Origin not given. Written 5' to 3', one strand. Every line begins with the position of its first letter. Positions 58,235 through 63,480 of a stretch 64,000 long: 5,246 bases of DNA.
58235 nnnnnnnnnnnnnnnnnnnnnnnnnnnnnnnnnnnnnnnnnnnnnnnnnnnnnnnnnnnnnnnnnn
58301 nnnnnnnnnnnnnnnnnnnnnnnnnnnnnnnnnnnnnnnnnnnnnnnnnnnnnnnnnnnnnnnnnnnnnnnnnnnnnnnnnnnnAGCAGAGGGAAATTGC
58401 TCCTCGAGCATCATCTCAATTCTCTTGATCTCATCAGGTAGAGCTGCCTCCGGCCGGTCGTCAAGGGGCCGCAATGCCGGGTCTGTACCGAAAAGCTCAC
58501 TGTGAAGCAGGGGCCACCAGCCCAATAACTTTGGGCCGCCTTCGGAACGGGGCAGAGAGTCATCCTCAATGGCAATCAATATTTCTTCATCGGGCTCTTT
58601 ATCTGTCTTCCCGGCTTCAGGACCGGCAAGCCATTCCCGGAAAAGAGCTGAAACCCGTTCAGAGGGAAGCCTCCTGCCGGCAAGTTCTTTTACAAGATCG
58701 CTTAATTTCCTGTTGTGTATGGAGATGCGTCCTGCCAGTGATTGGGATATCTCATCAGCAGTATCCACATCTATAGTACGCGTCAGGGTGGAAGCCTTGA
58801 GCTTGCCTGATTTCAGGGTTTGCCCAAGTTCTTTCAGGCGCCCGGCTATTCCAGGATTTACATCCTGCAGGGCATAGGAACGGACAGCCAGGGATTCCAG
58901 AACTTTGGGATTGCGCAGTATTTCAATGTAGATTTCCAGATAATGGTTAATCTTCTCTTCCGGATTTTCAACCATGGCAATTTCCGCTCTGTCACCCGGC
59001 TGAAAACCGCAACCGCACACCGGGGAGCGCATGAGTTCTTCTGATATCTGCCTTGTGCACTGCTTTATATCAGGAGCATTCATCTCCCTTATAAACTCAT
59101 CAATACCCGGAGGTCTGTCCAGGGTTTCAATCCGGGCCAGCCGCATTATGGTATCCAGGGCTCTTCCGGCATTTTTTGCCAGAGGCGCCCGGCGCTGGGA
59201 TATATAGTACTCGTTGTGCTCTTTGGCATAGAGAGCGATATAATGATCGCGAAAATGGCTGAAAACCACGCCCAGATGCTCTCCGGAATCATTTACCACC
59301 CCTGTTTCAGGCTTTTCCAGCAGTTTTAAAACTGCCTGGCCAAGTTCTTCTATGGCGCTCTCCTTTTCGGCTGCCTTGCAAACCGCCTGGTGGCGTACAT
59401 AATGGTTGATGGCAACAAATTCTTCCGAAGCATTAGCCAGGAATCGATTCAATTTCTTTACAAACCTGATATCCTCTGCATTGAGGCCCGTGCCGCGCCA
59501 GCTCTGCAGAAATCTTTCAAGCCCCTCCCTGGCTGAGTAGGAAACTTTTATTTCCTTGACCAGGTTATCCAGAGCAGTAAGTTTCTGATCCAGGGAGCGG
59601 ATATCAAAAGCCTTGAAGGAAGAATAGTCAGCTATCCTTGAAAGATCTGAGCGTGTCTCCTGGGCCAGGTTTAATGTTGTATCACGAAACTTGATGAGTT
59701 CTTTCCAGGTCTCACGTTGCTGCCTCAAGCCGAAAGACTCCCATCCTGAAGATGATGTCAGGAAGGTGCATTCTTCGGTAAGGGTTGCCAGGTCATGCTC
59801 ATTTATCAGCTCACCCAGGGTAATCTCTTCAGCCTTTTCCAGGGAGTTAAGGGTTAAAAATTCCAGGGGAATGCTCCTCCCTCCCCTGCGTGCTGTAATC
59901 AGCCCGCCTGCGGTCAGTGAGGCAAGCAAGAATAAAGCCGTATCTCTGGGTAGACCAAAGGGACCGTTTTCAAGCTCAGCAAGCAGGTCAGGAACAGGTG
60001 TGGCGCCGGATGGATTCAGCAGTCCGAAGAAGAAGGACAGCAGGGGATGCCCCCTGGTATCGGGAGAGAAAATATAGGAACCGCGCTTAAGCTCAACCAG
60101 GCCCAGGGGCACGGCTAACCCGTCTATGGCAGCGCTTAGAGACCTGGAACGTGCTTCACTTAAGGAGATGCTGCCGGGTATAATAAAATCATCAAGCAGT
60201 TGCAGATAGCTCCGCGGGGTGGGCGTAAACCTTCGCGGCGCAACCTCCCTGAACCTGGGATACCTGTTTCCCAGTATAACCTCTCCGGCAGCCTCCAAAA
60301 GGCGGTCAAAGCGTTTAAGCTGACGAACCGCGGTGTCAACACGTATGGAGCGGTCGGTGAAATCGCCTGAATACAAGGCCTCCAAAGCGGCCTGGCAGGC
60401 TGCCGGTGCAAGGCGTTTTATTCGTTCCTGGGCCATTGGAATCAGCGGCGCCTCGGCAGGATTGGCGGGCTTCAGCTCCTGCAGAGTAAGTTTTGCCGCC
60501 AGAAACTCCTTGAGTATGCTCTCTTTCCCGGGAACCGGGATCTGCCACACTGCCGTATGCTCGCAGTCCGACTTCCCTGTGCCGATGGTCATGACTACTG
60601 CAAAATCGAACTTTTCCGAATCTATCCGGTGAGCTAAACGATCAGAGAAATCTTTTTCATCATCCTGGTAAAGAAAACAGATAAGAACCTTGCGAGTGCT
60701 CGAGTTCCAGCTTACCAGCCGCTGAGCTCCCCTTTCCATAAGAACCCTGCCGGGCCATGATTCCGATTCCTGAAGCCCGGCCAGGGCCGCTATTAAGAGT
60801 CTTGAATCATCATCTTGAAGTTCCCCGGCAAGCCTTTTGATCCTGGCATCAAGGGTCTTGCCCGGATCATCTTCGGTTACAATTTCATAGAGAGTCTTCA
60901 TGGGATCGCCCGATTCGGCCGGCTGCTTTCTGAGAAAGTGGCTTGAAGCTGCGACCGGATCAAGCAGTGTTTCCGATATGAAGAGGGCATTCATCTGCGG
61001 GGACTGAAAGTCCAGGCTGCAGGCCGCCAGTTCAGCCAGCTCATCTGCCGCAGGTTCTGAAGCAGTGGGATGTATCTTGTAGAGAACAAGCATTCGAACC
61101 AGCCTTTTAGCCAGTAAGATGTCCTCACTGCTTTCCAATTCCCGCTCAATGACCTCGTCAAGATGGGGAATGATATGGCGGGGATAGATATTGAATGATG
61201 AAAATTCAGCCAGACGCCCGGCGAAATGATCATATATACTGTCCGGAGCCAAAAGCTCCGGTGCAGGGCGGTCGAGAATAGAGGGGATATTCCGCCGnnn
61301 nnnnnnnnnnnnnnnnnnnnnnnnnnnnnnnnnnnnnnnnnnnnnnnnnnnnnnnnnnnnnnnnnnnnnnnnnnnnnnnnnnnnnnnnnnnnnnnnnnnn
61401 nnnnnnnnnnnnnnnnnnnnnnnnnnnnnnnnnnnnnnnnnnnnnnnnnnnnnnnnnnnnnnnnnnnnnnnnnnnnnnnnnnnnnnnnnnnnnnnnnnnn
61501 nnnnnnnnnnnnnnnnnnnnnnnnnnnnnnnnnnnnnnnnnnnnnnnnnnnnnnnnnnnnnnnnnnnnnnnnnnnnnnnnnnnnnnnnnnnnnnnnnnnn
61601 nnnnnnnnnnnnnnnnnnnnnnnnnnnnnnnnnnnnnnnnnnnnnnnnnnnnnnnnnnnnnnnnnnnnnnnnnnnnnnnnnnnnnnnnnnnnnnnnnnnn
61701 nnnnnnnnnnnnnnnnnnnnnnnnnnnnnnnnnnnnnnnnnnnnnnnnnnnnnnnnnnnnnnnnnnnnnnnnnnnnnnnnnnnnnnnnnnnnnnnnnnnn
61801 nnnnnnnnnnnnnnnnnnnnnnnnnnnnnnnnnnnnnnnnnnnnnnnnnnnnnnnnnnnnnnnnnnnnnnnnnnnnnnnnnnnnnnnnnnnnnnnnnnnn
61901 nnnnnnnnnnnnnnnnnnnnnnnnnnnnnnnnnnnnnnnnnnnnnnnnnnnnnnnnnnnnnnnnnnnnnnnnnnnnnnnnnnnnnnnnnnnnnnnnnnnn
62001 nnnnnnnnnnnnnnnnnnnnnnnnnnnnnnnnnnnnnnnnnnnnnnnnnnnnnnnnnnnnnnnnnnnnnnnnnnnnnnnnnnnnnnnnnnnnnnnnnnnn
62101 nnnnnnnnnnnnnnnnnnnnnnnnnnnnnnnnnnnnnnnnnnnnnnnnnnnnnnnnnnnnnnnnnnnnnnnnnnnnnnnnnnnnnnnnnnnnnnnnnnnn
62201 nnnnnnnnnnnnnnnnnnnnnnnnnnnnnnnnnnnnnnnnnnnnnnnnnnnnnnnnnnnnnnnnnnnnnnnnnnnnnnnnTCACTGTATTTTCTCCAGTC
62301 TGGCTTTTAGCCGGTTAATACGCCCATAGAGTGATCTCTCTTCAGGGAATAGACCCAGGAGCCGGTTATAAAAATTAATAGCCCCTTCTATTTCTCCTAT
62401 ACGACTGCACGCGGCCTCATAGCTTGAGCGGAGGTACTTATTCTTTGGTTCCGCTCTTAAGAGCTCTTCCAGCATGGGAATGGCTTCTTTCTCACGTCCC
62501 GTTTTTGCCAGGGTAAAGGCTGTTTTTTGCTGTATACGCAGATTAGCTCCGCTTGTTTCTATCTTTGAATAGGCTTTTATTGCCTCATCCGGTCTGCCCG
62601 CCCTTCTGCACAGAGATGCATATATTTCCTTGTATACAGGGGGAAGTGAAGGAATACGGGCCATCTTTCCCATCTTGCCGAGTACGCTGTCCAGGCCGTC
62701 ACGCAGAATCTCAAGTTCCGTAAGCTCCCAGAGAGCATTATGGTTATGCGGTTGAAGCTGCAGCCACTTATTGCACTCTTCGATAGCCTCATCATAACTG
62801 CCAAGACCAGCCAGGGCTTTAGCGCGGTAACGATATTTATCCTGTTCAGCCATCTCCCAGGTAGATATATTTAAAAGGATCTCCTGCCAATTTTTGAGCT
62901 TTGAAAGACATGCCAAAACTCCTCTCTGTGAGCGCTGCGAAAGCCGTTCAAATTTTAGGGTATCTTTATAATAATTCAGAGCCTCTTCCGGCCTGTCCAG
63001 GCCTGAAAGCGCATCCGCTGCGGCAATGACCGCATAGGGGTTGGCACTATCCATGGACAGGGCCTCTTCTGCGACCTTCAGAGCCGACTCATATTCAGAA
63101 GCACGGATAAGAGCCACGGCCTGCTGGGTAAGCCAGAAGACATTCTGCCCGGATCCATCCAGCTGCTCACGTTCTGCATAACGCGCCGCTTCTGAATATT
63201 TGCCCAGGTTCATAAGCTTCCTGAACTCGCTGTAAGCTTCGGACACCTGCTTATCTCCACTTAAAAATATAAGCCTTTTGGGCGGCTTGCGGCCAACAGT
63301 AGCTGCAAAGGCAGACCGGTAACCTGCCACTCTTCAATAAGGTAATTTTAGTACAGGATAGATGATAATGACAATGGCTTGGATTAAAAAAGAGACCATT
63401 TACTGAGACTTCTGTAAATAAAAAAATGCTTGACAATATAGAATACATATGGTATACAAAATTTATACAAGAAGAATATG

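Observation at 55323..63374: Translationally coupled three-gene operon TPR protein, ATPase-PglZ fusion, RecD2-like helicase: candidate methylase-less BREX-related system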

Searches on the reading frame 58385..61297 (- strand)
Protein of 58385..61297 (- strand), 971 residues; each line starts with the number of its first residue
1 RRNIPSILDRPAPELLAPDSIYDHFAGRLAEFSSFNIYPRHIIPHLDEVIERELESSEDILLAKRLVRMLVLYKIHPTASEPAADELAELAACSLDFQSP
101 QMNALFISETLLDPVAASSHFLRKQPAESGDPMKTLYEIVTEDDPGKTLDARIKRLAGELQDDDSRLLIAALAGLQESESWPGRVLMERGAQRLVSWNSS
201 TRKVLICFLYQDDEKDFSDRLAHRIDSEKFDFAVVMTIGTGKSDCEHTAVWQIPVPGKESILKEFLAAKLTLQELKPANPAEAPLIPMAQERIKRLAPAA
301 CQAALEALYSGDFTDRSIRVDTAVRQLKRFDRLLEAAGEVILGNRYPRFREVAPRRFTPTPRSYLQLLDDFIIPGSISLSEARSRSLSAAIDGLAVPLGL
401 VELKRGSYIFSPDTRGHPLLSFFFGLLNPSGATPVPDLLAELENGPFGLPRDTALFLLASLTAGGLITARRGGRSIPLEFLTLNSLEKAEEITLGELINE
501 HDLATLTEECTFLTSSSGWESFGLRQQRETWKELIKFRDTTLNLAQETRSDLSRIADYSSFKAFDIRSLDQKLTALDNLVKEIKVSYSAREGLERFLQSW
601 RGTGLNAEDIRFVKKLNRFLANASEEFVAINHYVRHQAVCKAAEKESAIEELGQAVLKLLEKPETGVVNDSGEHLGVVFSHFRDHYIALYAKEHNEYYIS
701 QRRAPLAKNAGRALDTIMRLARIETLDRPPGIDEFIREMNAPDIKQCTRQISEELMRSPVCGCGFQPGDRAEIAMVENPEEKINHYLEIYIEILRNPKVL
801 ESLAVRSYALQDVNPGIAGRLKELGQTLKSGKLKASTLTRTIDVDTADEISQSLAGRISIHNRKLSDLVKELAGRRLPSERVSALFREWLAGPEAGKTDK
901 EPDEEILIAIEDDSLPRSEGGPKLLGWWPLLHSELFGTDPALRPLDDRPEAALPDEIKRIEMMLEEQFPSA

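Call 57: predict_structure(alignment_id=A4)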
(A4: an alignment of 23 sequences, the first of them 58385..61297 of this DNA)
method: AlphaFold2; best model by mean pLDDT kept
length: 971 residues; sequences in the alignment: 23
mean_pLDDT: 82.8   pTM: 0.51
mean pLDDT of the five models: 82.8, 81.1, 79.8, 79.8, 78.9
residues with pLDDT >= 90: 354; 70-90: 473; 50-70: 90; < 50: 54
segments of 3 or more residues with pLDDT < 50: 1-4, 12-15, 896-905, 912-925, 937-952, 969-971
pLDDT, mean of each block of 10 residues (from residue 1): 53 56 73 75 88 88 89 80 84 68 85 84 82 83 75 88 88 91 88 92 92 82 90 92 87 87 94 87 85 92 93 92 89 94 94 91 93 90 93 94 90 90 89 92 93 94 89 85 90 83 85 73 78 90 91 87 89 92 85 90 89 92 91 92 91 93 89 92 94 87 79 89 86 86 76 90 86 69 90 88 83 81 88 84 85 68 74 67 78 53 55 45 48 49 45 58 56 34
secondary structure, 60 per line:
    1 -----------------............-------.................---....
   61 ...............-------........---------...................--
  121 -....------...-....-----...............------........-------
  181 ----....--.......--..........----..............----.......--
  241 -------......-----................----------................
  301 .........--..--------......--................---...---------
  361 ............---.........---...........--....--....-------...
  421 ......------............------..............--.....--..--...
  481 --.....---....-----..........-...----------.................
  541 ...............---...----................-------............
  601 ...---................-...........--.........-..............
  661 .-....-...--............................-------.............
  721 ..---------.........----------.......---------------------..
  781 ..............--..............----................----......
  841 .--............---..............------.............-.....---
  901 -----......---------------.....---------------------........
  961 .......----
elements in order (helices of 4 or more, strands of 3 or more residues): H18-29 H37-53 H57-75 H84-90 H100-118 E122-125 E136-139 H145-159 H166-173 H185-188 E191-197 E200-209 H214-227 E232-238 E248-253 H259-274 H285-309 H322-327 H330-345 H361-372 E376-378 H379-384 H388-398 E401-404 E407-410 H418-426 H435-444 H451-464 E467-471 H483-487 E491-494 H500-509 H524-555 H566-581 H589-603 H607-622 H624-634 H637-645 H647-661 H663-666 H673-700 H708-722 H732-740 H751-757 H779-794 H797-810 H815-830 H835-841 H844-855 E859-864 H865-872 H879-891 H893-897 E906-911 H927-931 H953-967

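Call 61: fold_search(model_id=the predicted structure, library=pdb)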
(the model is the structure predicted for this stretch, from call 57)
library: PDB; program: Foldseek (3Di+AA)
matches with E <= 10: 187; with E <= 0.001: 0
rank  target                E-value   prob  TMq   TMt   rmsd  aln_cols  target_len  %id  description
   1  7m2w_F                2.5e-01  0.08  0.09  0.11  27.2       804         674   10  Engineered disulfide cross-linked closed conformation of the Yeast gamma-TuRC(SS) (released 2021-05-12)
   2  9mrt_A                3.4e-01  0.05  0.07  0.07  42.5       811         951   11  Cryo-EM structure of the human TRPM4 channel in a calcium and PI(4,5)P2 bound open state (released 2025-10-29)
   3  9qvm_D                5.6e-01  0.05  0.07  0.09  28.8       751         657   10  Cryo-EM reconstruction of the NEDD1 anchor protein and CDK5RAP2 bound to the gamma-tubulin ring complex (released 2025-05-21)
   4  9qvm_H                5.9e-01  0.05  0.08  0.10  27.9       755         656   10  Cryo-EM reconstruction of the NEDD1 anchor protein and CDK5RAP2 bound to the gamma-tubulin ring complex (released 2025-05-21)
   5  7mi1                  6.1e-01  0.03  0.08  0.04  37.0      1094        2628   11  X-ray structure of yeast dynein motor domain in the presence of a pyrazolo-pyrimidinone-based compound (compound 20) (released 2021-05-26)
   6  8em1_B                6.4e-01  0.06  0.06  0.11  28.3       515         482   10  Type IIS Restriction Endonuclease PaqCI, DNA Unbound (released 2023-03-22)
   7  4hax_C                6.4e-01  0.03  0.06  0.06  47.1       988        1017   10  Crystal structure of CRM1 inhibitor Ratjadone A in complex with CRM1(K579A)-Ran-RanBP1 (released 2013-01-09)
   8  7pw8_A                8.3e-01  0.03  0.08  0.06  43.1      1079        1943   10  Human SMG1-8-9 kinase complex bound to AMPPNP (released 2021-12-01)
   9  9qvm_E                1.2e+00  0.04  0.10  0.12  27.8       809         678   10  Cryo-EM reconstruction of the NEDD1 anchor protein and CDK5RAP2 bound to the gamma-tubulin ring complex (released 2025-05-21)
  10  1bam                  1.4e+00  0.41  0.05  0.21  14.2       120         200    9  STRUCTURE OF RESTRICTION ENDONUCLEASE BAMHI PHASED AT 1.95 ANGSTROMS RESOLUTION BY MAD ANALYSIS (released 1995-02-27)
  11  8em1_A                1.4e+00  0.28  0.06  0.11  11.5       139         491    9  Type IIS Restriction Endonuclease PaqCI, DNA Unbound (released 2023-03-22)
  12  9o82_C                1.4e+00  0.02  0.07  0.06  35.9       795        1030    9  Cryo-EM structure of apo rabbit TRPM3 having 2 resting and 2 activated subunits (para position) at 37 degrees Celsius (released 2025-12-17)
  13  1tid_D                1.4e+00  0.09  0.04  0.20  17.2       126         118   11  Crystal Structures of the ADP and ATP bound forms of the Bacillus Anti-sigma factor SpoIIAB in complex with the Anti-a (released 2004-06-15)
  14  8epx_D                1.5e+00  0.04  0.07  0.12  25.8       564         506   11  Type IIS Restriction Endonuclease PaqCI, DNA bound (released 2023-03-22)
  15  8hq3_C                1.6e+00  0.02  0.07  0.07  48.4       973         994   10  KL1 in complex with CRM1-Ran-RanBP1 (released 2023-10-25)
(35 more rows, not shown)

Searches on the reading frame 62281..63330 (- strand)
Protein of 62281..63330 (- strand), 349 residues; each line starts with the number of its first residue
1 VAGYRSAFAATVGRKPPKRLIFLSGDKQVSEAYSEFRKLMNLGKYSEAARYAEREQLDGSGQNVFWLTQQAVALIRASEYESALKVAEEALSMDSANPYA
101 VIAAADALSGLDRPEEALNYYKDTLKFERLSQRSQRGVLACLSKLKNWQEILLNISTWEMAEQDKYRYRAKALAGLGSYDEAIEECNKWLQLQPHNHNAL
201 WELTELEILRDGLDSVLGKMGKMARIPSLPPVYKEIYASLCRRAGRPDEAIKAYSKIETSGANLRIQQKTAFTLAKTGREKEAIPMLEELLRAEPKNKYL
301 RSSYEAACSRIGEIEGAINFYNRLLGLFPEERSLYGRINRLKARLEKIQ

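Call 5: search_protein_families(library=pfam, proteins=[window:62281-63330:-], max_evalue=0.01)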
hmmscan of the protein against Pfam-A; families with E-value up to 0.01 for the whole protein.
window:62281-63330:- (349 aa): 23 families
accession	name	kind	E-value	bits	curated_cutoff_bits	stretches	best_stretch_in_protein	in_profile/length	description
PF13428.12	TPR_14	-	8.3e-20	69.7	23.5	1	166-203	4-41/44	Tetratricopeptide repeat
PF07719.23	TPR_2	-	1.6e-17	62.5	27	1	166-196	4-34/34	Tetratricopeptide repeat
PF14559.12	TPR_19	-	5.8e-16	59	25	3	74-126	1-53/68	Tetratricopeptide repeat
PF13432.12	TPR_16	-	5e-12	46.5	32.7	0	69-123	2-56/65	Tetratricopeptide repeat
PF00515.34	TPR_1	-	5e-11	42.4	27.8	0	166-196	4-34/34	Tetratricopeptide repeat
PF13181.12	TPR_8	-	5.3e-11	42.2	25.7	0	170-196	8-34/34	Tetratricopeptide repeat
PF13424.12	TPR_12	-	7.6e-10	39.3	30.1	0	237-292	9-73/77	Tetratricopeptide repeat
PF03704.23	BTAD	-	2.7e-08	34.7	22.1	1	264-325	62-123/146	Bacterial transcriptional activator domain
PF13429.12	TPR_15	-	3.9e-08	33.5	26.2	1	235-324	150-240/280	Tetratricopeptide repeat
PF13176.12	TPR_7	-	2.2e-07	30.9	27.9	0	238-254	6-22/36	Tetratricopeptide repeat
PF20308.4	TPR-S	-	2.1e-06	28.7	27.6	1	248-293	3-47/102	Tetratricopeptide Repeats-Sensor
PF12895.13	ANAPC3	-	2.4e-06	28.2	27.2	1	43-123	3-81/82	Anaphase-promoting complex, cyclosome, subunit 3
PF14853.12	Fis1_TPR_C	-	2e-05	25.1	25.3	0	168-212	6-52/53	Fis1 C-terminal tetratricopeptide repeat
PF13646.12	HEAT_2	-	0.00012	22.7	27.7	0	249-303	31-82/88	HEAT repeats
PF13414.12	TPR_11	-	0.00026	21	26.8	0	173-203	4-34/42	TPR repeat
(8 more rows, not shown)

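Call 6: search_protein_families(library=padloc, proteins=[window:62281-63330:-], max_evalue=0.01)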
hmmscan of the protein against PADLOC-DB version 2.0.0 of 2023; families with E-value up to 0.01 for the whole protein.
window:62281-63330:- (349 aa): 1 family
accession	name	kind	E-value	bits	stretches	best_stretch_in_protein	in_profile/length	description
PDLC01172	TPR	-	5.2e-08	30.1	1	259-304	79-124/448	TPR repeats containing protein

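Call 7: search_protein_families(library=ncbifam, proteins=[window:62281-63330:-], max_evalue=0.01)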
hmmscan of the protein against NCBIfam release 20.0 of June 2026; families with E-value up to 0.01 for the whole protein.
window:62281-63330:- (349 aa): 15 families
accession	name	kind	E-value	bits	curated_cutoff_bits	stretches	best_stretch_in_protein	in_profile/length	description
NF040959.1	MamA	equivalog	1e-16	61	200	2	241-338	81-179/204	magnetosome protein MamA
TIGR02917.1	PEP_TPR_lipo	equivalog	1.6e-10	39.5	312.2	1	178-322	650-794/899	XrtA/PEP-CTERM system TPR-repeat protein PrsT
NF052415.1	T3SS_chap_SctY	equivalog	7.9e-09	36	70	1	71-125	47-104/106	type III secretion apparatus assembly chaperone SctY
TIGR02552.1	LcrH_SycD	equivalog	1.2e-08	34.7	104.8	1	39-132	28-120/136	SycD/LcrH family type III secretion system chaperone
TIGR03939.1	PGA_TPR_OMP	equivalog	3.2e-08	32.3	366.65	1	174-341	30-197/800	poly-beta-1,6 N-acetyl-D-glucosamine export porin PgaA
NF011721.1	PRK15174.1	equivalog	4.7e-06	25.1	1200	1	257-319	277-339/656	Vi polysaccharide transport protein VexE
NF008520.0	PRK11447.1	equivalog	3.6e-05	21.7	858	1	62-141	348-428/1157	cellulose synthase complex outer membrane protein BcsC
NF052400.1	M48_BAM_BepA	equivalog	0.0001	21.2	570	0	29-194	307-457/483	beta-barrel assembly-enhancing protease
TIGR00756.2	PPR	repeat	0.00028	20.8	20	0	241-261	10-30/35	pentatricopeptide repeat protein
NF008755.0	PRK11788.1-3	equivalog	0.00031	20.2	430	0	238-313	221-298/388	lipopolysaccharide assembly protein LapB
TIGR02521.1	type_IV_pilW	equivalog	0.0004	20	154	0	68-128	35-95/234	type IV pilus biogenesis/stability protein PilW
NF040561.1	PrimPol_Msp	equivalog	0.00061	18.5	200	0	150-206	12-68/515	CRISPR-associated primase-polymerase type A1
NF047936.1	antiphage_GapS6b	subfamily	0.00068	17.5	850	0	39-136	454-549/1089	GapS6b family protein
TIGR00990.1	3a0801s09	subfamily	0.0023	16.6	757.25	0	55-127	498-571/615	mitochondrial import receptor subunit TOM70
NF047371.1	FlcA_CTERM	equivalog_domain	0.0077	14.7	300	0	244-336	452-545/646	periplasmic flagellar collar protein FlcA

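Call 70: find_related_loci(query=A7, collection=genome_contigs, flank=7000)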
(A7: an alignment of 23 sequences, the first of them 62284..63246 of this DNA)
Query A7 (321 aa) in genome_contigs; peptide patterns used: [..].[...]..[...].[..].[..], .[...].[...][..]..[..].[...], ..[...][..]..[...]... (x = any residue, [..] = any of these).
293 stretches matched a pattern; 80 encode a relative of the query (tblastn E <= 1e-3); 79 distinct loci.
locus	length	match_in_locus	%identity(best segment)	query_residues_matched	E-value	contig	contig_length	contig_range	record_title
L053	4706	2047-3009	91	1-321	0e+0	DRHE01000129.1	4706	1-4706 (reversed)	MAG TPA_asm: Spirochaetales bacterium isolate HyVt-362 HyVt-362_k145_312462, whole genome shotgun sequence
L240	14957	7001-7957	73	1-319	7e-156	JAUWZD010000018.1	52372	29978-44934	MAG: Spirochaetales bacterium isolate CSMAG_2727 CSMAG_2727_k141_903364_length_52372_cov_14.8708, whole genome shotgun s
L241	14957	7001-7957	61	1-319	1e-127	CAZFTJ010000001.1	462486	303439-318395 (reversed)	MAG TPA_asm: uncultured Spirochaetota bacterium isolate binchicken_co178_263 genome assembly, contig: NODE_18_length_462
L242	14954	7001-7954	59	1-318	1e-113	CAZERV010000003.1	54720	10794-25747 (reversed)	MAG TPA_asm: uncultured Spirochaetaceae bacterium isolate binchicken_co136_132 genome assembly, contig: NODE_262_length_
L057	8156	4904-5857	54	1-318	1e-111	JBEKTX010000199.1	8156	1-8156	MAG: Spirochaetia bacterium isolate SPRUCE 568 SPRUCE_568_199, whole genome shotgun sequence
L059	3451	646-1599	53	1-318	1e-110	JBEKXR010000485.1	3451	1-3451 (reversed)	MAG: Spirochaetia bacterium isolate SPRUCE 656 SPRUCE_656_494, whole genome shotgun sequence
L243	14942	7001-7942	52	5-318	5e-108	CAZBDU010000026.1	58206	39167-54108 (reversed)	MAG TPA_asm: uncultured Spirochaetaceae bacterium isolate binchicken_co178_265 genome assembly, contig: NODE_960_length_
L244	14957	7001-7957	53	1-319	6e-108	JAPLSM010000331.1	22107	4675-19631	MAG: Spirochaetes bacterium isolate LacPavin_0920_SED5_MAG_67_21 LacPavin_0920_SED5_scaffold_293874, whole genome shotgu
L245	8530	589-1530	50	1-314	4e-105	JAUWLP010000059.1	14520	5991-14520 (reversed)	MAG: Desulfobacteraceae bacterium isolate CSMAG_2375 CSMAG_2375_k141_1438479_length_14520_cov_16.9510, whole genome shot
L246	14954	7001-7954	54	4-321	2e-104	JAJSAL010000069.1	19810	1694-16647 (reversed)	MAG: Spirochaetes bacterium isolate Dive96_bin4.94 k141_1577090, whole genome shotgun sequence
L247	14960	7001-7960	55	4-319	2e-104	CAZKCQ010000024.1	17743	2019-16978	MAG TPA_asm: uncultured Spirochaetaceae bacterium isolate binchicken_co129_599 genome assembly, contig: NODE_9336_length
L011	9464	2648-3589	50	1-314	7e-104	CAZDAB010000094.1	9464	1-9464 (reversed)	MAG TPA_asm: uncultured Desulfobacteraceae bacterium isolate binchicken_co89_303 genome assembly, contig: NODE_14848_len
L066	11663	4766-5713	52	2-317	1e-103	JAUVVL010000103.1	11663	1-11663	MAG: Desulfobacteraceae bacterium isolate CSMAG_1163 CSMAG_1163_k127_173187_length_11663_cov_111.8096, whole genome shot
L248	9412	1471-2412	50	1-314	2e-103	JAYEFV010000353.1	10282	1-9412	MAG: Thermodesulfobacteriota bacterium isolate MAG263 MAG263_353, whole genome shotgun sequence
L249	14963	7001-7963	55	2-319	8e-101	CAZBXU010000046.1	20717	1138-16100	MAG TPA_asm: uncultured Spirochaetaceae bacterium isolate SRP214966_co5_300 genome assembly, contig: NODE_2026_length_20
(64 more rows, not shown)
